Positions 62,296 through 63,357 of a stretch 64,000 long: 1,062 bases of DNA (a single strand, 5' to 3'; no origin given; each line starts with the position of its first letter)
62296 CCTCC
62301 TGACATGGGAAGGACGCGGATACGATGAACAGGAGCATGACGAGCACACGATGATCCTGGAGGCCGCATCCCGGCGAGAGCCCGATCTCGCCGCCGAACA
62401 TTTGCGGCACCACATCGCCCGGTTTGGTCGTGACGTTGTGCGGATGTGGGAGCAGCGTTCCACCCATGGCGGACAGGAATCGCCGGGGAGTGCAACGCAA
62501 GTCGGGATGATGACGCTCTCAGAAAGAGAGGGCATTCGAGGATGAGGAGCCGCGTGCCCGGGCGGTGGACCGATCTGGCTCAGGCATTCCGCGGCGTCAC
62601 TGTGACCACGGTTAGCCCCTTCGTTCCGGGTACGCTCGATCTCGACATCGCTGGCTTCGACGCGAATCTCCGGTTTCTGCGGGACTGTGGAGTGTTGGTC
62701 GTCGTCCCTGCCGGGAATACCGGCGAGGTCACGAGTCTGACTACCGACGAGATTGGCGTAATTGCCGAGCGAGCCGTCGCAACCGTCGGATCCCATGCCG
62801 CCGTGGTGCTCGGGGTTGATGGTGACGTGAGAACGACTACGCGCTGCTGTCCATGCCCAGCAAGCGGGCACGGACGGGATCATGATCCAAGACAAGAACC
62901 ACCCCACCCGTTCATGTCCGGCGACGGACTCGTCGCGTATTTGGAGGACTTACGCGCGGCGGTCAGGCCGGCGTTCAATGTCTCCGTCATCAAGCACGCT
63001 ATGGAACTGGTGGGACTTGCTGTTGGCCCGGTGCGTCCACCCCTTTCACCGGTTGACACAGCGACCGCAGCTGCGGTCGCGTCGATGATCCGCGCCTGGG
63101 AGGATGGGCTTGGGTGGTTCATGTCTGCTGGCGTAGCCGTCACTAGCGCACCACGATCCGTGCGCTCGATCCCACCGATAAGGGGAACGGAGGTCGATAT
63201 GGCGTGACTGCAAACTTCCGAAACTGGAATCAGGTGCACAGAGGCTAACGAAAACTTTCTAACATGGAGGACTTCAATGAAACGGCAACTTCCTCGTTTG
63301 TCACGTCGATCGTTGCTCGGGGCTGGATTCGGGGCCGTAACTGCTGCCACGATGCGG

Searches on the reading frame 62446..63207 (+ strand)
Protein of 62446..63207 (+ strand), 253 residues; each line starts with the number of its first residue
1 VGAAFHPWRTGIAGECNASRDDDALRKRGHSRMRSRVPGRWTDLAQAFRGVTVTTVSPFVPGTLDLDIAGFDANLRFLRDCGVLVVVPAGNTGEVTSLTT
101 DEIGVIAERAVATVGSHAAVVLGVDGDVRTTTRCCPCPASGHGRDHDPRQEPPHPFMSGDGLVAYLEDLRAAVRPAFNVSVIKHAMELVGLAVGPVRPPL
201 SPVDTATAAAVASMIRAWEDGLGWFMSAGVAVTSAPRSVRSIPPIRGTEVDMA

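Call 61: search_protein_families(library=pfam, max_evalue=0.001, proteins=[window:62446-63207:+])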
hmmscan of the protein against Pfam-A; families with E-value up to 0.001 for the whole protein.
window:62446-63207:+ (253 aa): 1 family
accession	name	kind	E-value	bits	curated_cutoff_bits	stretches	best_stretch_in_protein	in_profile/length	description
PF00701.28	DHDPS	-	5.7e-10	38.8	22.1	1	48-124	2-77/289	Dihydrodipicolinate synthetase family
